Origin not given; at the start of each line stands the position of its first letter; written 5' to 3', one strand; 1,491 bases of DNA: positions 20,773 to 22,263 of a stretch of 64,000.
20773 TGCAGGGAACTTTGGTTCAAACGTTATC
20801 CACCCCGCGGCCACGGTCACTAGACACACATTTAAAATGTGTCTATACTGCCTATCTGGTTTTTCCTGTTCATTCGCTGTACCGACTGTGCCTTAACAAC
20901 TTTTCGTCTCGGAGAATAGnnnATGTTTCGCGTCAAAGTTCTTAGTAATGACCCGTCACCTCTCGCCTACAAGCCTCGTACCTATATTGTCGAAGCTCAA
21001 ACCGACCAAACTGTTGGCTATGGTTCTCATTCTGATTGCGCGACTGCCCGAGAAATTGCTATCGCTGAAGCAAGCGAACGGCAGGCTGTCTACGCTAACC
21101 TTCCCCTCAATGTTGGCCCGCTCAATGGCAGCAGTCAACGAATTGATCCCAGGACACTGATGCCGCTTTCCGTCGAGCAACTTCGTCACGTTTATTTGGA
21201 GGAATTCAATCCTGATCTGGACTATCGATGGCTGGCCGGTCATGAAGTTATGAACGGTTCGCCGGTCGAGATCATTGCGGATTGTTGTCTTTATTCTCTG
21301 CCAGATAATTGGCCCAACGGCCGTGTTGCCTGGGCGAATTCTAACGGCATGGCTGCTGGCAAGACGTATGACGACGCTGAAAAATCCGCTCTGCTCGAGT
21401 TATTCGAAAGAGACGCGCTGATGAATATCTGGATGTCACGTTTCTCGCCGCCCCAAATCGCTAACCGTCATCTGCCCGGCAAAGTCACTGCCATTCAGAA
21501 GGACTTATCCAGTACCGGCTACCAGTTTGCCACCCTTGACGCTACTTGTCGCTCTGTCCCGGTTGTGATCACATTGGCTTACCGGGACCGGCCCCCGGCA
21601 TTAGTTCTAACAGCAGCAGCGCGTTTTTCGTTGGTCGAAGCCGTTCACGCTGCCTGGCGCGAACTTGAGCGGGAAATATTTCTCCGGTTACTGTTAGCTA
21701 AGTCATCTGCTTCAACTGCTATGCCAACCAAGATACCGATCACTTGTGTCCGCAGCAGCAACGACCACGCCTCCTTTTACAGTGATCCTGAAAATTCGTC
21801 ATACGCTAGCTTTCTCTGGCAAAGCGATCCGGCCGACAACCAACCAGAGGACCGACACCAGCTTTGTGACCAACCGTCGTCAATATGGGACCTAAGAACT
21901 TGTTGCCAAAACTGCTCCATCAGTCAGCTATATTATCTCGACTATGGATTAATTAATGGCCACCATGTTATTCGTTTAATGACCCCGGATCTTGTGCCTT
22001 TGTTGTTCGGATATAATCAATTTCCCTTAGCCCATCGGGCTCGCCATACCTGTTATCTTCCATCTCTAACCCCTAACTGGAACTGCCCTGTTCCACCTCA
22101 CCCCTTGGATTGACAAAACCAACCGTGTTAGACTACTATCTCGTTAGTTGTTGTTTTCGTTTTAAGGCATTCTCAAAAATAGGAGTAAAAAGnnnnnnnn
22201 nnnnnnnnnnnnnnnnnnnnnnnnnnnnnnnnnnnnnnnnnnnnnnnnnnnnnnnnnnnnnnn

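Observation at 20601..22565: Stand-alone YcaO-domain enzyme plus DUF2934 mini-ORF packaged between two copies of a MITE-like inverted-repeat element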

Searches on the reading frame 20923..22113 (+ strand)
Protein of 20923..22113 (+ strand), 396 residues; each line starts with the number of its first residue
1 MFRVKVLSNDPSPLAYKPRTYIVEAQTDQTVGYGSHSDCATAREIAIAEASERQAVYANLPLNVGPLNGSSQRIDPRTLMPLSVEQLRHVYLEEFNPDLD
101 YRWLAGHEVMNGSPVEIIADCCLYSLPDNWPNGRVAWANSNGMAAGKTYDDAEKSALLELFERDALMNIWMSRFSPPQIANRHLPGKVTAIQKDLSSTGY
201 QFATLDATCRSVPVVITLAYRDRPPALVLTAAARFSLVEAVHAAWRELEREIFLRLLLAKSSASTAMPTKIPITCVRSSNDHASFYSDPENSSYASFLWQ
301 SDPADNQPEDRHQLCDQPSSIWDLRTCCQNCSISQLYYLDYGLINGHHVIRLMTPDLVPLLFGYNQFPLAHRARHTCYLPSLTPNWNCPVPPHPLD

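Call 3: search_protein_families(library=pfam, proteins=[window:20923-22113:+], max_evalue=1)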
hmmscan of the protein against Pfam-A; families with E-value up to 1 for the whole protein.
window:20923-22113:+ (396 aa): 1 family
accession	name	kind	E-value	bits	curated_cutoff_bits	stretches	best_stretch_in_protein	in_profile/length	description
PF02624.21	YcaO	-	1.8e-33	116.7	25.7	1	38-356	6-323/325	YcaO cyclodehydratase, ATP-ad Mg2+-binding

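Call 4: search_protein_families(library=ncbifam, proteins=[window:20923-22113:+], max_evalue=1)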
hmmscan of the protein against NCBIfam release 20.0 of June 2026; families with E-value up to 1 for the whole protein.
window:20923-22113:+ (396 aa): 5 families
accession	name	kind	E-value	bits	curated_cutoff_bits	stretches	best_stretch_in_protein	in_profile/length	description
TIGR03604.1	TOMM_cyclo_SagD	subfamily_domain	9.4e-34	116.9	219.25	1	32-368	1-347/377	thiazole/oxazole-forming peptide maturase, SagD family component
TIGR03266.1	methan_mark_1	equivalog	8.7e-11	41.4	365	1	33-221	56-235/376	YcaO-related McrA-glycine thioamidation protein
TIGR00702.1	TIGR00702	domain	8.4e-08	31.7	75.65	1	84-169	101-183/377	YcaO-type kinase domain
NF040716.1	YcaO_for_S12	equivalog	4.1e-05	22.2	700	1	140-208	177-247/571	30S ribosomal protein S12 methylthiotransferase accessory factor YcaO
TIGR03549.1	TIGR03549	equivalog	0.043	12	900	1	139-208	324-395/723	OsmC domain/YcaO domain-containing protein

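Call 8: find_homologous_proteins(query=window:20923-22113:+)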
Query window:20923-22113:+ (396 aa): 5 proteins with E <= 0.001 among 5269 candidates.
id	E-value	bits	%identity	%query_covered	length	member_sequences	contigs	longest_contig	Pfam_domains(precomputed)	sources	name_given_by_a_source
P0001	6.9e-273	923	100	100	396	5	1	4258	PF02624.22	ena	-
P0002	3.7e-158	545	61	100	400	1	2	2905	PF02624.22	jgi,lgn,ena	jgi:thiazole/oxazole-forming peptide maturase SagD family component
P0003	2.3e-84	302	42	97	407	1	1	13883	PF02624.22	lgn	-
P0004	2.9e-7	48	25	89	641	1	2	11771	PF02624.22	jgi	jgi:ribosomal protein S12 methylthiotransferase accessory factor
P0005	1.8e-4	39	31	35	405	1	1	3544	PF02624.22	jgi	jgi:YcaO-like protein with predicted kinase domain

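Call 10: find_encoding_contigs(protein=P0003, flank=10000)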
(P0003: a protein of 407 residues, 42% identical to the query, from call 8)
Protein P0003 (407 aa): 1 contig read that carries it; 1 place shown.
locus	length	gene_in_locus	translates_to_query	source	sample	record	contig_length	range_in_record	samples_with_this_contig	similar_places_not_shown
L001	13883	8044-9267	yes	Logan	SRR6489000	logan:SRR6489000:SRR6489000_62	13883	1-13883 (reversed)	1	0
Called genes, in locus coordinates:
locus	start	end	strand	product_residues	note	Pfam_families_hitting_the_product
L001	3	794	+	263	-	?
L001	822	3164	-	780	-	PF00512:HisKA, PF13581:HATPase_c_2 (weak), PF02518:HATPase_c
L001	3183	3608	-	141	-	PF00072:Response_reg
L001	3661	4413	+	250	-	PF18900:DUF5656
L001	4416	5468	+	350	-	-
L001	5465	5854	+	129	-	PF04977:DivIC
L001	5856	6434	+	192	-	-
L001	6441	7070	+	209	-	PF02517:Rce1-like (weak)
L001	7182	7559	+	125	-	-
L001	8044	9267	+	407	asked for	PF02624:YcaO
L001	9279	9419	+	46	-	-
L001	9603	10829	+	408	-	PF00089:Trypsin, PF13365:Trypsin_2, PF13180:PDZ_2, PF00595:PDZ (weak), PF17820:PDZ_6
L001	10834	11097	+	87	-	PF01035:DNA_binding_1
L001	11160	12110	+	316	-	-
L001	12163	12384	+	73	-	-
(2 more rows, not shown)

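Call 11: find_encoding_contigs(protein=P0002, flank=10000)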
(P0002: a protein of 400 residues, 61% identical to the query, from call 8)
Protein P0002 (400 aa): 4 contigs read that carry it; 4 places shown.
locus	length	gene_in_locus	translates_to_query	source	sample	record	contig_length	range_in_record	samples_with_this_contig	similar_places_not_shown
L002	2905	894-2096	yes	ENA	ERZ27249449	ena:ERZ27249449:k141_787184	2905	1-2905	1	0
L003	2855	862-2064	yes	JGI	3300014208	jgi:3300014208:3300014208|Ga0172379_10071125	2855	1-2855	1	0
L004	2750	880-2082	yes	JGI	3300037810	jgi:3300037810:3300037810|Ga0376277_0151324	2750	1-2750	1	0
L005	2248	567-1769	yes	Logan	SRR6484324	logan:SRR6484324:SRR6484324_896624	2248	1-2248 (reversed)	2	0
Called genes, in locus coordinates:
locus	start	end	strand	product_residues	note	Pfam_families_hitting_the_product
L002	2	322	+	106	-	?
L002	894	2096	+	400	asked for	PF02624:YcaO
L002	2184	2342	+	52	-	-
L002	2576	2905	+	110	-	?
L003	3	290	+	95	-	?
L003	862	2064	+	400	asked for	PF02624:YcaO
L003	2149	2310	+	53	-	-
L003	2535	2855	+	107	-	?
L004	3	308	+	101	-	?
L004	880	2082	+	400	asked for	PF02624:YcaO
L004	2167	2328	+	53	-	-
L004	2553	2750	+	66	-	?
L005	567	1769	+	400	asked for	PF02624:YcaO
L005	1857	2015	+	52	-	-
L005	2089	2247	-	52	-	?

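Call 23: search_solved_structures(query=window:20923-22110:+, max_evalue=0.1, show_alignments=3)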
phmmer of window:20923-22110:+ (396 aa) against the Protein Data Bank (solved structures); distinct sequences matched with E-value up to 0.1: 4.
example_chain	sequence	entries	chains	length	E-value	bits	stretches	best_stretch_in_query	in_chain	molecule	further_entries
6pe3_A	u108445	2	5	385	1.6e-06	30.5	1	13-209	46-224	Uncharacterized protein MJ1094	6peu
4bs9_A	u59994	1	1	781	0.0027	19.9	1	121-179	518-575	TRUD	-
4v1t_A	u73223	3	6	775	0.0059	18.8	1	121-179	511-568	LYND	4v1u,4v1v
7u58_A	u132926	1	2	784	0.023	16.8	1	122-220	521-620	MusD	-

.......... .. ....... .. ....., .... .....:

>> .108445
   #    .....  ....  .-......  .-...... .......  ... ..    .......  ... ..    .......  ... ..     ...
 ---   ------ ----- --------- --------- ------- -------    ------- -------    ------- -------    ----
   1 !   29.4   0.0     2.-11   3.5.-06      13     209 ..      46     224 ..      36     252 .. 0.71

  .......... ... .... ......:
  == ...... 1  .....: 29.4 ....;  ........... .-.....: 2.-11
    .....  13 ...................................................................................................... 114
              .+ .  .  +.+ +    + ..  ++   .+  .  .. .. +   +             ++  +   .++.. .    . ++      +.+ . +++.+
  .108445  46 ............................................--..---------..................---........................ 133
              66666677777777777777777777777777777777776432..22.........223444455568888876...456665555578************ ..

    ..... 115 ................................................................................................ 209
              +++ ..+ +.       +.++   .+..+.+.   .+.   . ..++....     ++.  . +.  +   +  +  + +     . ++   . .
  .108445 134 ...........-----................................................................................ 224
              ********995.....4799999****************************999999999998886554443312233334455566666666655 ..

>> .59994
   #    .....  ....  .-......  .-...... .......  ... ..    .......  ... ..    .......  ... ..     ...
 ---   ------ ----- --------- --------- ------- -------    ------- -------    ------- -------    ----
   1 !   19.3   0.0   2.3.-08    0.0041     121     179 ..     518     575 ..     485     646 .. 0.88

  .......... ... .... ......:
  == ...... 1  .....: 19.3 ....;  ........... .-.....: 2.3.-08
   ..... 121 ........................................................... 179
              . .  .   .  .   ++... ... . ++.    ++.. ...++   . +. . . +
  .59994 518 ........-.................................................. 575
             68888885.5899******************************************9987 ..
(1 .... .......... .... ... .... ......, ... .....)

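Call 24: find_related_loci(query=A1, collection=genome_contigs, flank=10000)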
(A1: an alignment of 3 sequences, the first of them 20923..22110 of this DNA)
Query A1 (396 aa) in genome_contigs; peptide patterns used: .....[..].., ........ (x = any residue, [..] = any of these).
218 stretches matched a pattern; 5 encode a relative of the query (tblastn E <= 1e-3); 5 distinct loci.
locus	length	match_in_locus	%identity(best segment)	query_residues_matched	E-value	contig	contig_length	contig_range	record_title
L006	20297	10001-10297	28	74-170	3e-8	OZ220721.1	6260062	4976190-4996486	MAG: Candidatus Latescibacterota bacterium isolate 1fb1e748-2903-4aab-acc2-5860c344c101 genome assembly, chromosome: 1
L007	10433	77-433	27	74-189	8e-8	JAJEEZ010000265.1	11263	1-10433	MAG: Candidatus Latescibacterota bacterium isolate p16x34bins.62 k141_423452, whole genome shotgun sequence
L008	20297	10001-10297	28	74-170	9e-8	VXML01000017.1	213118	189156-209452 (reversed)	MAG: Gemmatimonadetes bacterium isolate SB0661_bin_36 NODE_63_length_213118_cov_82.223488, whole genome shotgun sequence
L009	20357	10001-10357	27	74-189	1e-7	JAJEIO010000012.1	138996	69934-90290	MAG: Candidatus Latescibacterota bacterium isolate p16x65bins.25 k141_1301115, whole genome shotgun sequence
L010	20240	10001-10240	28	91-170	5e-7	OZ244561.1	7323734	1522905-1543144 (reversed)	MAG: Candidatus Latescibacterota bacterium isolate 14245923-b953-489b-b549-9f362580a9e9 genome assembly, chromosome: 1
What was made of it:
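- Tried and rejected: Scanning 185,579 GTDB species genomes for clade relatives gave only fragments about 28% identical, from Latescibacterota and Gemmatimonadetes (call 24).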

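Call 26: search_protein_representatives(protein=window:20923-22113:+)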
Query: 396 residues. Proteins with E-value up to 0.001 (for the whole library): 2579; up to 1e-10: 558; up to 1e-30: 14. The best 150 are listed.
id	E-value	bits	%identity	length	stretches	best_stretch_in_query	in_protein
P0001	2.2e-273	922.5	100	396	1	1-396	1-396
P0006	1.0e-85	304.5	49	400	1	29-395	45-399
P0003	7.5e-85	301.7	46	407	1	27-395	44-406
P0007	1.1e-78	281.4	43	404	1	4-395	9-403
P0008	2.0e-71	257.5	41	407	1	7-396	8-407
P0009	1.9e-69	251.0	41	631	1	30-376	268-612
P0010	1.8e-67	244.5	39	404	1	29-395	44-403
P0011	2.2e-67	244.1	40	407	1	30-395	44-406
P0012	2.3e-63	230.9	37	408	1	14-395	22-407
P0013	1.7e-56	208.3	37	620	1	30-369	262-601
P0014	4.5e-55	203.6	41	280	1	115-395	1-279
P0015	1.0e-44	169.5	35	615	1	27-376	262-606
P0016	1.3e-42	162.6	36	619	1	24-369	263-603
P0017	7.8e-40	153.4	35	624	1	27-369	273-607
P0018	1.1e-26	110.1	29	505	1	46-373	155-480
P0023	4.1e-25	105.0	32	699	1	16-395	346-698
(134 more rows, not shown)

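Call 28: find_encoding_contigs(protein=P0006, flank=10000)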
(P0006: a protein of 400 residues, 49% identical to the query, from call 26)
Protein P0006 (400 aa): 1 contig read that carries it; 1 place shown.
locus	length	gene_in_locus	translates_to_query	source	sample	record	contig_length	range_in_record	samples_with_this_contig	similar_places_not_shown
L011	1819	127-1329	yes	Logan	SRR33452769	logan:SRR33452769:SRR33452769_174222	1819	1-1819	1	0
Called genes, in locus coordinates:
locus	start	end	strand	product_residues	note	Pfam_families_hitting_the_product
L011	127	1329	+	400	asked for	PF02624:YcaO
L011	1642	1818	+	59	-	?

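Call 29: find_encoding_contigs(protein=P0007, flank=10000, max_places=3)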
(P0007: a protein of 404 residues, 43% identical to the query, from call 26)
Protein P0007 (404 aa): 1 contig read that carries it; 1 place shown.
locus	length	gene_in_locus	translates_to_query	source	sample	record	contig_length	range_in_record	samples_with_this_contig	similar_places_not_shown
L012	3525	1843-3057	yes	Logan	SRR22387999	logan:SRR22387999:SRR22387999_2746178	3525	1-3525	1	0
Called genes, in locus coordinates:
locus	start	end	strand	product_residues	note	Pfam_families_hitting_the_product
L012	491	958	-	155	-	PF01668:SmpB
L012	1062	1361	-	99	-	-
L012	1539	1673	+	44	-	-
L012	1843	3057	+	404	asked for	PF02624:YcaO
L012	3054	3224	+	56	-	-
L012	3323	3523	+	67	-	?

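Call 30: find_encoding_contigs(protein=P0008, flank=10000, max_places=3)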
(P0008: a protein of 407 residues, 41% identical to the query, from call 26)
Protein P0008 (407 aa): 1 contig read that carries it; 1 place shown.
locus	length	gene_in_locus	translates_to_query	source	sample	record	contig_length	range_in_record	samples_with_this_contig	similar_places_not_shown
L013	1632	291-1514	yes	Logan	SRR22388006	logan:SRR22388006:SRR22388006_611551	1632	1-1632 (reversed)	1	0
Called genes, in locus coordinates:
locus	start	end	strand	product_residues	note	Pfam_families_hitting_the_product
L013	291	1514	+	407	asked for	PF02624:YcaO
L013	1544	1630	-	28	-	?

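Call 31: find_encoding_contigs(protein=P0010, flank=10000, max_places=3)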
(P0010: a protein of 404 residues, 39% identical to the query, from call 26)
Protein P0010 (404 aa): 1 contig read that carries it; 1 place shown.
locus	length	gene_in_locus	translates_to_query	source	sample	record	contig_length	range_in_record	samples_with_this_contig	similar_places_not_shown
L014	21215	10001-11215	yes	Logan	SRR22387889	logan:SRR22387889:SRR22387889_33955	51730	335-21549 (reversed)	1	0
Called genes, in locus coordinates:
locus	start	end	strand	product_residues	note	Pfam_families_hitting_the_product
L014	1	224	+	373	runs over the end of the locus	PF01098:FTSW_RODA_SPOVE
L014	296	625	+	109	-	-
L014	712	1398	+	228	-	PF01386:Ribosomal_L25p, PF14693:Ribosomal_TL5_C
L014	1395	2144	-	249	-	PF17827:PrmC_N, PF01170:UPF0020, PF05175:MTS, PF12847:Methyltransf_18, PF09445:Methyltransf_15, PF13649:Methyltransf_25, PF13847:Methyltransf_31, PF08241:Methyltransf_11, +1 more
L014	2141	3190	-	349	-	PF03462:PCRF, PF00472:RF-1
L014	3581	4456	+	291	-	PF00318:Ribosomal_S2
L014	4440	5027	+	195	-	PF00889:EF_TS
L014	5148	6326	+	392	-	PF13428:TPR_14 (faint), PF07719:TPR_2 (faint), PF13432:TPR_16, PF14559:TPR_19 (faint), PF00515:TPR_1 (faint), PF13424:TPR_12 (weak), PF13176:TPR_7 (faint), PF13414:TPR_11 (faint)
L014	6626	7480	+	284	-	PF00483:NTP_transferase, PF12804:NTP_transf_3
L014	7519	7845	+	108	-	-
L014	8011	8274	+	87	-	-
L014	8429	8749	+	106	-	PF02325:CCB3_YggT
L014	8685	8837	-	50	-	-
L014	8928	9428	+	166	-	-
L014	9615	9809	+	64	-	PF11154:DUF2934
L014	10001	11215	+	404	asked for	PF02624:YcaO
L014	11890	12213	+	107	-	-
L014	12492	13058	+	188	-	-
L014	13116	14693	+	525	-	PF13231:PMT_2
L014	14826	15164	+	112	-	PF22014:DUF6932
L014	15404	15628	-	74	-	-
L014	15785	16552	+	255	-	PF02353:CMAS (weak), PF03848:TehB (weak), PF01209:Ubie_methyltran, PF13489:Methyltransf_23, PF13847:Methyltransf_31, PF08241:Methyltransf_11, PF08242:Methyltransf_12, PF13649:Methyltransf_25, +1 more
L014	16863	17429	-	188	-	-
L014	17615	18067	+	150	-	-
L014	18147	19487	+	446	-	-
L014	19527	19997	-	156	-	-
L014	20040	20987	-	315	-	-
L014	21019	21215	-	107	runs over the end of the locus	-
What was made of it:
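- The gene pair occupies different contexts in relatives (calls 10, 11, 31).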

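Call 37: find_encoding_contigs(protein=P0011, flank=10000, max_places=3)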
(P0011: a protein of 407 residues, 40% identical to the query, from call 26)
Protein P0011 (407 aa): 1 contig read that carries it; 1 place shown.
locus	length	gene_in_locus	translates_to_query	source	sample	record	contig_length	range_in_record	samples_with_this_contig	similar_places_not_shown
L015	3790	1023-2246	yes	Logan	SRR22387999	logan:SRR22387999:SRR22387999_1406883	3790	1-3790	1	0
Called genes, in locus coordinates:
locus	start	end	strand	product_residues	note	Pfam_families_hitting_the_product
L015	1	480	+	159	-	?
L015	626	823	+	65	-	PF11154:DUF2934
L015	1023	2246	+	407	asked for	PF02624:YcaO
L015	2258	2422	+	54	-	-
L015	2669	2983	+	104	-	-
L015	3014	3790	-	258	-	?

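Call 38: find_encoding_contigs(protein=P0012, flank=10000, max_places=3)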
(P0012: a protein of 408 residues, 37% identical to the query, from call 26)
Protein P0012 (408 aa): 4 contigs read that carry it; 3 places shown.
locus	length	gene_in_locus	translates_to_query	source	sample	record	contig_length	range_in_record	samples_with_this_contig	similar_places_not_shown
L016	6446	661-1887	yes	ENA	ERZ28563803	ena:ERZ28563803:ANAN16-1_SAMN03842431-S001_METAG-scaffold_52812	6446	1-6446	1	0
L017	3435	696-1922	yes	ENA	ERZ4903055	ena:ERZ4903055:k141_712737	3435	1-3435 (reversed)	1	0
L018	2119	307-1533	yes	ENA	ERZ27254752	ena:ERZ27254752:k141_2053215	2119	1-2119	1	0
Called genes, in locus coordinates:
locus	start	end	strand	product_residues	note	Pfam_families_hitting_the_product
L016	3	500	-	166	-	?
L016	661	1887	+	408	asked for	PF02624:YcaO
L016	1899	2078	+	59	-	-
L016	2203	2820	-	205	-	-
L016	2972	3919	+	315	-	-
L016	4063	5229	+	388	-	-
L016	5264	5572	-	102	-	-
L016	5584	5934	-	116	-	PF18924:DUF5674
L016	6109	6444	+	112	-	?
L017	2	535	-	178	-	?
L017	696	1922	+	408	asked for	PF02624:YcaO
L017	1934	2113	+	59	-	-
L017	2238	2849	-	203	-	-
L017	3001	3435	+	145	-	?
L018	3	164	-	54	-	?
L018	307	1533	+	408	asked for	PF02624:YcaO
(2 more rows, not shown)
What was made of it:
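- The pair moves together through at least six different genomic contexts (calls 10, 11, 29, 31, 37, 38).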

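Call 39: find_encoding_contigs(protein=P0009, flank=10000, max_places=3)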
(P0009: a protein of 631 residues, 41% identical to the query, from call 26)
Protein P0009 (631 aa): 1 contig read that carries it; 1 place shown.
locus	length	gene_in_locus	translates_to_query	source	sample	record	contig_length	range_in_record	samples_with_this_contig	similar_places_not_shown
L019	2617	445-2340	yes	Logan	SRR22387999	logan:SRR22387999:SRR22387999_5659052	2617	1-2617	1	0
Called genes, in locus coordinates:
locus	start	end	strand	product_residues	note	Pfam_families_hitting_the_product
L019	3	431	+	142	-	?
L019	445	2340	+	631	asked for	PF02624:YcaO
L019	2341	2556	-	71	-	-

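Call 49: find_related_loci(query=A2, collection=metagenome_contigs, flank=6000)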
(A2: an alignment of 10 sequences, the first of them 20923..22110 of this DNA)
Query A2 (396 aa) in metagenome_contigs; peptide patterns used: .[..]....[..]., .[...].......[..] (x = any residue, [..] = any of these).
162 stretches matched a pattern; 3 encode a relative of the query (tblastn E <= 1e-3); 3 distinct loci.
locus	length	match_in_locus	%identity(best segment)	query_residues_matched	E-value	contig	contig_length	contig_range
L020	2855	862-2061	61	1-396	6e-173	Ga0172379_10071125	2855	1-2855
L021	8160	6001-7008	24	32-386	3e-16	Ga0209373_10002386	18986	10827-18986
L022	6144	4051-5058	24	32-386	3e-16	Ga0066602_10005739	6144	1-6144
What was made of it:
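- Tried and rejected: A metagenome scan with the clade alignment returned only the already known 61% relative and two hits at 24% identity (call 49).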

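Call 54: search_protein_families(library=pfam, proteins=[P0009, P0013, P0015, L019:3-431:+, P0018, P0023, L014:9615-9809:+, L015:626-823:+, L002:2184-2342:+], max_evalue=0.01)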
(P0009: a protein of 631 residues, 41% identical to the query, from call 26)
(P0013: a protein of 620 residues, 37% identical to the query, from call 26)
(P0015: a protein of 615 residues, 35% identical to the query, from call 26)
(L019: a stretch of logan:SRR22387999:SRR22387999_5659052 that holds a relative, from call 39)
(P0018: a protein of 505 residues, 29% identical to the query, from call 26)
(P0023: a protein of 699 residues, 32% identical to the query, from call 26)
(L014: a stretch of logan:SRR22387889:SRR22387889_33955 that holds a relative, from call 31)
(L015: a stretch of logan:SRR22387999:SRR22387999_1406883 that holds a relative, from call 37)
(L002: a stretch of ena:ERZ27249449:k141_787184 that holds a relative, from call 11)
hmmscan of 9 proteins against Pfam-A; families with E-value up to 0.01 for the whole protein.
P0009 (631 aa): 1 family
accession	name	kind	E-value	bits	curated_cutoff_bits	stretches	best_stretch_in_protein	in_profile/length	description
PF02624.21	YcaO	-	2.4e-37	129.4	25.7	1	280-593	10-324/325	YcaO cyclodehydratase, ATP-ad Mg2+-binding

P0013 (620 aa): 1 family
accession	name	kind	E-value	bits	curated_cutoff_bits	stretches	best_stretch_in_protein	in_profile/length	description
PF02624.21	YcaO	-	2.6e-36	126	25.7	1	266-587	2-322/325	YcaO cyclodehydratase, ATP-ad Mg2+-binding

P0015 (615 aa): 1 family
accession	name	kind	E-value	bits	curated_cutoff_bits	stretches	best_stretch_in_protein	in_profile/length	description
PF02624.21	YcaO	-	9.6e-42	143.9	25.7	1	274-587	7-324/325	YcaO cyclodehydratase, ATP-ad Mg2+-binding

L019:3-431:+ (142 aa): 1 family
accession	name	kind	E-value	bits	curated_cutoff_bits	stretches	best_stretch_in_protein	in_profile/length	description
PF00881.29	Nitroreductase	-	1.2e-10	42.2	23.5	1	2-128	30-156/167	Nitroreductase family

P0018 (505 aa): 1 family
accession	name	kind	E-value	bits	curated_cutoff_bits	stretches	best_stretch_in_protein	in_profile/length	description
PF02624.21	YcaO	-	4e-47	161.6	25.7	1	147-464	6-324/325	YcaO cyclodehydratase, ATP-ad Mg2+-binding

P0023 (699 aa): 2 families
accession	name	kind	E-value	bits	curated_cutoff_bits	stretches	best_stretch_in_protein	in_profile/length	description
PF02624.21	YcaO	-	1.4e-44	153.2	25.7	1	365-623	2-275/325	YcaO cyclodehydratase, ATP-ad Mg2+-binding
PF00881.29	Nitroreductase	-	1.3e-22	81.2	23.5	1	126-298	3-167/167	Nitroreductase family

L014:9615-9809:+ (64 aa): 1 family
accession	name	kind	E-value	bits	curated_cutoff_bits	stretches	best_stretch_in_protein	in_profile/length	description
PF11154.13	DUF2934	-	1.8e-10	40.7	22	1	22-54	4-36/37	Protein of unknown function (DUF2934)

L015:626-823:+ (65 aa): 1 family
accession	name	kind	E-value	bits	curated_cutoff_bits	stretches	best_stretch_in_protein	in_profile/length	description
PF11154.13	DUF2934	-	4.8e-11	42.6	22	1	22-53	3-34/37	Protein of unknown function (DUF2934)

L002:2184-2342:+ (52 aa): 1 family
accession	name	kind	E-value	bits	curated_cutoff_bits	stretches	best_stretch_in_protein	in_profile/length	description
PF11154.13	DUF2934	-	0.00018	21.5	22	1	14-50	2-36/37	Protein of unknown function (DUF2934)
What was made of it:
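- On YcaO superfamily (PF02624): All clade members also match (calls 8, 54).
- On DUF2934 (PF11154): The homologous L014 and L015 upstream peptides score 40.7 and 42.6 (call 54).
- Closest known: DUF2934. Same: The upstream peptides of L014 and L015 pass the Pfam cutoff (call 54).
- Checked: Homologous peptides in relatives pass clearly (40.7 and 42.6 bits; call 54).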
